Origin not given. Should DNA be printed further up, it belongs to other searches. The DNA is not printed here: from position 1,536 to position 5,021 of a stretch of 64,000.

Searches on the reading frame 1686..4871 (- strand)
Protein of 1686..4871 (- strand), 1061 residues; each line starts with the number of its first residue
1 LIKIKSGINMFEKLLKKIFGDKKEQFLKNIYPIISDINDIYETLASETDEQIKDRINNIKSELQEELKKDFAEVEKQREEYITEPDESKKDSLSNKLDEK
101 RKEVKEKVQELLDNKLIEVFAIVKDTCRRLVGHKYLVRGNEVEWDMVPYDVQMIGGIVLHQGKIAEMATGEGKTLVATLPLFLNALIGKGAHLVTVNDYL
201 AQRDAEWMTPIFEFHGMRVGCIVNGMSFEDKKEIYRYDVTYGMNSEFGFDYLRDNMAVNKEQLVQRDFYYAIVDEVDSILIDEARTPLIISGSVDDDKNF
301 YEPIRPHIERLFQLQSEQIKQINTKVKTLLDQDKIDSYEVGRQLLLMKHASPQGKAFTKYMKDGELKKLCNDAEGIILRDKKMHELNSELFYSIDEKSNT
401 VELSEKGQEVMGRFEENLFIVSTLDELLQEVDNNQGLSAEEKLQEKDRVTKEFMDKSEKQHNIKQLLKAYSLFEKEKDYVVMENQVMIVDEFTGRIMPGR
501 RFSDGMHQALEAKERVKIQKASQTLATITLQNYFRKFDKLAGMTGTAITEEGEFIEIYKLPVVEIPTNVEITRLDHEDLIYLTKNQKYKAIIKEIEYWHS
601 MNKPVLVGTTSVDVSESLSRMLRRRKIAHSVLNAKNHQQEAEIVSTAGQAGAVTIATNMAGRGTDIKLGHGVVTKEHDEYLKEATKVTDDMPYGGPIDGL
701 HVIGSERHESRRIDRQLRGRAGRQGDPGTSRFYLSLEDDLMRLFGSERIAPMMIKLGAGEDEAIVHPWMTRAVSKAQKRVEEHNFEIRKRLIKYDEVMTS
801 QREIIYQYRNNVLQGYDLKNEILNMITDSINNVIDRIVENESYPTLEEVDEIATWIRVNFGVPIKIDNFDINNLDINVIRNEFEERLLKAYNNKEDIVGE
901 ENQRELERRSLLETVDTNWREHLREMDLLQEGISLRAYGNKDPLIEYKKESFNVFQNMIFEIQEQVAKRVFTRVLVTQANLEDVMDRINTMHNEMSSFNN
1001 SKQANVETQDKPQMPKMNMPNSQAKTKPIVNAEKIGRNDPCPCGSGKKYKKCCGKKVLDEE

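Call 42: search_protein_families(library=ncbifam, proteins=[window:1686-4871:-], max_evalue=0.001)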
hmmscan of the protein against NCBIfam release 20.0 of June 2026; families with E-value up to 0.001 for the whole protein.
window:1686-4871:- (1061 aa): 14 families
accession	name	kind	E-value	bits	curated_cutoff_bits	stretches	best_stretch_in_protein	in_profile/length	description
NF009536.0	PRK12901.1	equivalog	0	1151.8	1493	3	135-900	159-903/1118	preprotein translocase subunit SecA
NF009538.1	PRK12904.1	equivalog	2e-295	982.2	814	1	87-972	29-810/814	preprotein translocase subunit SecA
TIGR00963.1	secA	equivalog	7.3e-290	963.7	800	1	92-962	10-787/787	preprotein translocase subunit SecA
NF006630.0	PRK09200.1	subfamily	1.9e-234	780.2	862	3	433-673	261-499/789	preprotein translocase subunit SecA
TIGR04397.1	SecA2_Bac_anthr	exception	7e-219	728.8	1085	2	455-971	279-771/774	accessory Sec system translocase SecA2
TIGR03714.1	secA2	equivalog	3.1e-191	637.5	930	2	457-962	279-761/762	accessory Sec system translocase SecA2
NF012136.0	SecA2_Lm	equivalog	3.7e-174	580.8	1100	2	441-958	261-753/776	accessory Sec system translocase SecA2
TIGR04221.1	SecA2_Mycobac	equivalog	2.5e-155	518.7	725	3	462-840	285-644/762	accessory Sec system translocase SecA2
NF004088.0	PRK05590.1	equivalog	1.5e-12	48.1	140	1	1018-1056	128-166/166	hypothetical protein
NF007704.0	PRK10396.1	equivalog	3.5e-11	43.5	149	1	1017-1053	183-219/221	hypothetical protein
NF002592.0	PRK02250.1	equivalog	9e-11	42.2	158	1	1018-1054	131-167/167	hypothetical protein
TIGR04102.1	SWIM_PBPRA1643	hypoth_equivalog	2.9e-10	40.5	68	1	1004-1054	58-108/108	PBPRA1643 family SWIM/SEC-C metal-binding motif protein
NF002449.0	PRK01617.1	equivalog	2.6e-08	34.4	141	1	1034-1055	133-154/154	hypothetical protein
NF001213.0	PRK00183.1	equivalog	1.2e-06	28.7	158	1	1033-1055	132-154/157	hypothetical protein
